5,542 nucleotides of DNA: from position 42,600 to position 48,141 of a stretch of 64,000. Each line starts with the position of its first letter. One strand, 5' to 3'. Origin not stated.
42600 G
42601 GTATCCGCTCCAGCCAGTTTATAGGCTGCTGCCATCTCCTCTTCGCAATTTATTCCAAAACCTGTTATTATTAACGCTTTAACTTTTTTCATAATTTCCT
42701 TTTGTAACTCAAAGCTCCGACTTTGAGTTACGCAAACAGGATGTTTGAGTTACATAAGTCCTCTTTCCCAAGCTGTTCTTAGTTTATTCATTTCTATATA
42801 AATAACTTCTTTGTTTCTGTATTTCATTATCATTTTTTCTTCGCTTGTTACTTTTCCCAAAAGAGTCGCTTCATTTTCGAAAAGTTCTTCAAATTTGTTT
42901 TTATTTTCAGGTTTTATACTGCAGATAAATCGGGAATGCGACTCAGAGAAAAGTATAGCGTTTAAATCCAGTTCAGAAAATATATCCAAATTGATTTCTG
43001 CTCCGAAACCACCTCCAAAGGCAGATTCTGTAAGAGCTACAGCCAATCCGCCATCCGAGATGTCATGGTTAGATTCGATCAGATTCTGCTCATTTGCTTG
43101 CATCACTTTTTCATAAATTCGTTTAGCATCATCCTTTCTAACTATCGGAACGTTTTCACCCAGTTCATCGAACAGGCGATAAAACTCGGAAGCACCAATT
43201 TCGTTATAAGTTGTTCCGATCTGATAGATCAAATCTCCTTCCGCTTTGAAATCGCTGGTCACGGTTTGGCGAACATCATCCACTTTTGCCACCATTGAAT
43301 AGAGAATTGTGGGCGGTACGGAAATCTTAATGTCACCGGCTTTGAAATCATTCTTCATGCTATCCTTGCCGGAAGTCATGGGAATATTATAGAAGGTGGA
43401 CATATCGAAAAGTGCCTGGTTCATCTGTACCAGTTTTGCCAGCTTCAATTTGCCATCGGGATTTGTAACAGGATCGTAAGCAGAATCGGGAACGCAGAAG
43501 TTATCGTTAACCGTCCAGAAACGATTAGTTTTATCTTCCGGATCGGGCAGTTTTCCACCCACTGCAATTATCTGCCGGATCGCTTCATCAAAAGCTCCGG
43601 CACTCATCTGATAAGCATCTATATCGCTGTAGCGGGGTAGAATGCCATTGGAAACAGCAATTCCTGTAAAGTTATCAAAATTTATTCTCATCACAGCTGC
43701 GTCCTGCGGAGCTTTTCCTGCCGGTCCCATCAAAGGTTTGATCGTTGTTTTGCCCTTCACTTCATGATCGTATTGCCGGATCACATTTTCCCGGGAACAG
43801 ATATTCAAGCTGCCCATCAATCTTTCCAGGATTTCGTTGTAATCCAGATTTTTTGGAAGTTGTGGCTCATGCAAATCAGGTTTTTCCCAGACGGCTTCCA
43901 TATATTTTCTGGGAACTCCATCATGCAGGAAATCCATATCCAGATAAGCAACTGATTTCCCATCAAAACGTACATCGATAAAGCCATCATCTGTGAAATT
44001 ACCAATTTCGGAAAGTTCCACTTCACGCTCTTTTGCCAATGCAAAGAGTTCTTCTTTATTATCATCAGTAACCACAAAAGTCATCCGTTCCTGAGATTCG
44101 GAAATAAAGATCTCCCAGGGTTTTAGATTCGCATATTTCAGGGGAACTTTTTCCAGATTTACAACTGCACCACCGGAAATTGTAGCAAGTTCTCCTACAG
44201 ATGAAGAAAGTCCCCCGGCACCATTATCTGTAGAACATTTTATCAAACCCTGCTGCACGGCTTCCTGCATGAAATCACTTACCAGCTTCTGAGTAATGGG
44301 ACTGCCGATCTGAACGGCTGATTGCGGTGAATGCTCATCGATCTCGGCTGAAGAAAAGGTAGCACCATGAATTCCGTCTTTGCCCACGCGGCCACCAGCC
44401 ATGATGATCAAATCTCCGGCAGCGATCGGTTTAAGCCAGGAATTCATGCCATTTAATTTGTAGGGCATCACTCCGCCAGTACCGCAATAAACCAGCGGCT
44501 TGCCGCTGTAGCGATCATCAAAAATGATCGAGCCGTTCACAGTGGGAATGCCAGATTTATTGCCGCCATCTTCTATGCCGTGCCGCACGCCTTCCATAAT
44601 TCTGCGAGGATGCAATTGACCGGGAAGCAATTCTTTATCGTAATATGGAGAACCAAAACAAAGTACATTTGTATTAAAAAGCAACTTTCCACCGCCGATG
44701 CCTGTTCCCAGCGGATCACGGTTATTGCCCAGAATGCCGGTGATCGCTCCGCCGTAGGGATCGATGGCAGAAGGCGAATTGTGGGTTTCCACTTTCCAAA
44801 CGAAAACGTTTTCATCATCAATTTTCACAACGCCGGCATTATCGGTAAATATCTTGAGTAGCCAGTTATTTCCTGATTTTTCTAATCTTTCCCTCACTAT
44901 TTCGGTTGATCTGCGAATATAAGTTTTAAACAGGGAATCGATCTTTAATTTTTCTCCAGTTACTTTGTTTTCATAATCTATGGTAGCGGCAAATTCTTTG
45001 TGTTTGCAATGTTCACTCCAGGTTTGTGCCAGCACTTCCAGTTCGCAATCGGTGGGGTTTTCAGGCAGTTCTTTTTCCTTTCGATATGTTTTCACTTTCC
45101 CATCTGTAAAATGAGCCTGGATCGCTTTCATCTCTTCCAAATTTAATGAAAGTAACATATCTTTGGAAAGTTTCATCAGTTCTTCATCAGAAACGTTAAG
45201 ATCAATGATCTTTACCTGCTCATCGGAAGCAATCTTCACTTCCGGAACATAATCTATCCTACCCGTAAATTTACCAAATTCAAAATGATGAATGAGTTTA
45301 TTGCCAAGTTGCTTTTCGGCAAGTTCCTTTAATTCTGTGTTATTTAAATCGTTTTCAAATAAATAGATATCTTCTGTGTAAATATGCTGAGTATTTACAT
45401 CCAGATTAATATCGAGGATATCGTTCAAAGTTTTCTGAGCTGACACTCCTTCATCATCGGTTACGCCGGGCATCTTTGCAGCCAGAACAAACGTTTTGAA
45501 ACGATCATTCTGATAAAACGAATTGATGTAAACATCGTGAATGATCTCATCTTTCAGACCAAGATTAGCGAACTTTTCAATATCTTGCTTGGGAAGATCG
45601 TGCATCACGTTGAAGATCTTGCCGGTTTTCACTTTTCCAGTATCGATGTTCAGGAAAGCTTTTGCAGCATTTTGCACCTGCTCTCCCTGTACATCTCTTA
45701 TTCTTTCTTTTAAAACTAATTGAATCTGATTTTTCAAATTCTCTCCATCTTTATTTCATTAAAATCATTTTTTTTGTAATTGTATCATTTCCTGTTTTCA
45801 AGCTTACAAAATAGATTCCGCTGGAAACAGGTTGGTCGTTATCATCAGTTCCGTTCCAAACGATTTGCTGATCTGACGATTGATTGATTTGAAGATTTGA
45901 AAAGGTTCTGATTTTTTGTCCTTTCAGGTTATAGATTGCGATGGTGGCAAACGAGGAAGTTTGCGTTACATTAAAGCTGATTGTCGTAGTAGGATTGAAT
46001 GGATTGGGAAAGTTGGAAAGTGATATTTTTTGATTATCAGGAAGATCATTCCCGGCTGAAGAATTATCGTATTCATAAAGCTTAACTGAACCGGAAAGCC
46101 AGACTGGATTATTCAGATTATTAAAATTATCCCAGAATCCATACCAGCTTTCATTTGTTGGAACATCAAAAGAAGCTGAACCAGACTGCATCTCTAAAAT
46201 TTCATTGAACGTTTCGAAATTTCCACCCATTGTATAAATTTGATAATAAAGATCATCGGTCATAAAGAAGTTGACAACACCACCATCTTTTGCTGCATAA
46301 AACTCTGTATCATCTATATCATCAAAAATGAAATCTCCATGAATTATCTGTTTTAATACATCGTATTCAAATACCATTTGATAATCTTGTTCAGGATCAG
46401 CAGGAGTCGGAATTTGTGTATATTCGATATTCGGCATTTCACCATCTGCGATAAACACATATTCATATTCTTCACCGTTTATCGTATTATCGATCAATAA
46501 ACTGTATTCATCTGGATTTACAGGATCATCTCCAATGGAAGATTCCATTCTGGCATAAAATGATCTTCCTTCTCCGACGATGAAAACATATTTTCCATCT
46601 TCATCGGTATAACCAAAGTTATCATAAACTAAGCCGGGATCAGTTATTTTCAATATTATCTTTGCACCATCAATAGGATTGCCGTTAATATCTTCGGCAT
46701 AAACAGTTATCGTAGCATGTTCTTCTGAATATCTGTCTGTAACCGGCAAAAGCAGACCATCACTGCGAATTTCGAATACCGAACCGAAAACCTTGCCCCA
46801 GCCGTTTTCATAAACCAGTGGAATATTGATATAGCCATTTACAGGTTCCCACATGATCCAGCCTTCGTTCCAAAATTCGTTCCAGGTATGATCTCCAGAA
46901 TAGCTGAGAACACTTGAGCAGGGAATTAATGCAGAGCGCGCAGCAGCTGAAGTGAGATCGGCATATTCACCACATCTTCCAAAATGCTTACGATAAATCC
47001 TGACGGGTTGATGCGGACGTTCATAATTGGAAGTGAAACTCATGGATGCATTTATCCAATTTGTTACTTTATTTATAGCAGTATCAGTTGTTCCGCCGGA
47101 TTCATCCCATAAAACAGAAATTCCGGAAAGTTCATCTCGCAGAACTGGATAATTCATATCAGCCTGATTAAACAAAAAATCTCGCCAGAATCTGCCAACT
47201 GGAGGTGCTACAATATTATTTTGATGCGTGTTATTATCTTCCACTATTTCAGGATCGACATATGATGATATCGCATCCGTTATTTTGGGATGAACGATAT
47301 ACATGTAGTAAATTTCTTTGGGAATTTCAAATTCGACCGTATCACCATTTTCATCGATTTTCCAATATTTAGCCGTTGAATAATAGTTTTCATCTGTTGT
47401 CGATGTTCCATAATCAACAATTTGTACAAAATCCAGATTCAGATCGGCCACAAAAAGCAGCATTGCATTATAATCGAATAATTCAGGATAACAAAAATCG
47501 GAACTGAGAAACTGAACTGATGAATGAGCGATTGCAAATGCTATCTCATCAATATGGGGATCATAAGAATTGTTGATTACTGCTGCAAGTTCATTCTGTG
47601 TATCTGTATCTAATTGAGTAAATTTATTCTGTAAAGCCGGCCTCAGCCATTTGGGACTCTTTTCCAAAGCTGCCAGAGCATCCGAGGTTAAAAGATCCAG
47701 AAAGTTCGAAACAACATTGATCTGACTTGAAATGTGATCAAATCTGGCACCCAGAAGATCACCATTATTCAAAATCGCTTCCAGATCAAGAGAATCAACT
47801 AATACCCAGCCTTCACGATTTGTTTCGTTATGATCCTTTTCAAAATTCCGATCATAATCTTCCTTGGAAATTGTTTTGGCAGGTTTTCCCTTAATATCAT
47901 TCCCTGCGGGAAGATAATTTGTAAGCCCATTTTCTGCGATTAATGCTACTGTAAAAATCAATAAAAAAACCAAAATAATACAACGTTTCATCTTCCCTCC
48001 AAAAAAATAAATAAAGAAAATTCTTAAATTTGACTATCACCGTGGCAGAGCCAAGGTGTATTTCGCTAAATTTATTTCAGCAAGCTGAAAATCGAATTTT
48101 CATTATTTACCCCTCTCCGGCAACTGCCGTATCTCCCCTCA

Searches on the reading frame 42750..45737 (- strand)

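Call 69: search_protein_families(library=pfam, proteins=[window:42750-45737:-])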
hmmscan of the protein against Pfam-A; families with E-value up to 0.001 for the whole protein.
window:42750-45737:- (995 aa): 4 families
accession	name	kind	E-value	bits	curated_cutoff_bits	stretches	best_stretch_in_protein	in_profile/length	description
PF02769.27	AIRS_C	-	2.8e-49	167.7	23.1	2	440-588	2-152/156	AIR synthase related protein, C-terminal domain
PF00586.29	AIRS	-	3.7e-18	66.4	24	1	299-423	2-111/112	AIR synthase related protein, N-terminal domain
PF18072.6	FGAR-AT_linker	-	2.9e-16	60.1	26.6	1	187-247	1-50/50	Formylglycinamide ribonucleotide amidotransferase linker domain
PF02700.19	PurS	-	1.8e-07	31.7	22.2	1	4-71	3-75/77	Phosphoribosylformylglycinamidine (FGAM) synthase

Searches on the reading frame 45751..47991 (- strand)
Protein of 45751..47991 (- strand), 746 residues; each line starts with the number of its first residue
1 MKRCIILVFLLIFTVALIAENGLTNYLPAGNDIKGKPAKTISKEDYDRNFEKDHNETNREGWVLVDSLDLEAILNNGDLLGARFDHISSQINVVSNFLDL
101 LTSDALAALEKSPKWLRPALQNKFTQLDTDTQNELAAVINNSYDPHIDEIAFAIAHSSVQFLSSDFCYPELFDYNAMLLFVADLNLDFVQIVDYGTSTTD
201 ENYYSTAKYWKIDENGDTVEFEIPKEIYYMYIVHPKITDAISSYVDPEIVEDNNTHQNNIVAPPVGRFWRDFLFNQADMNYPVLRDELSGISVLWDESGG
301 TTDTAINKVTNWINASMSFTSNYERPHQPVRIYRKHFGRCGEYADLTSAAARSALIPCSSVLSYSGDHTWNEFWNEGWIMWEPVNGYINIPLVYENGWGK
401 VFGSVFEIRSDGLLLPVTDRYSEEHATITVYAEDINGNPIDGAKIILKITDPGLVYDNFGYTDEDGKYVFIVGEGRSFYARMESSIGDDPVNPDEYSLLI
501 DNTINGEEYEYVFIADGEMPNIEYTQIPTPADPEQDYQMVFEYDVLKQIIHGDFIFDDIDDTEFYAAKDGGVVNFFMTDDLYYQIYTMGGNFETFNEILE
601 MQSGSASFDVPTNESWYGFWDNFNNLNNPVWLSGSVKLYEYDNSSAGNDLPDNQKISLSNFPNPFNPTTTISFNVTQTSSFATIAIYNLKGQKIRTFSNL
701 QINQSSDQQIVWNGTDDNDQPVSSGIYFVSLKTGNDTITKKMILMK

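Call 69: search_protein_families(library=pfam, proteins=[window:45751-47991:-])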
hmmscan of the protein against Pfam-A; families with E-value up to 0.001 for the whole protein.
window:45751-47991:- (746 aa): 4 families
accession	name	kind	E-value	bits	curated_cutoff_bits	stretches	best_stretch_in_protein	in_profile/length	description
PF01841.26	Transglut_core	-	2.3e-10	41.1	23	1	304-382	16-107/108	Transglutaminase-like superfamily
PF18962.6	Por_Secre_tail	-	1.1e-09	38.9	27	1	661-743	2-74/75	Secretion system C-terminal sorting domain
PF13860.13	FlgD_ig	-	1.2e-07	32.1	27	1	669-735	10-77/79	FlgD Ig-like domain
PF02369.22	Big_1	-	0.00028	21.4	34.9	0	424-468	17-62/93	Bacterial Ig-like domain (group 1)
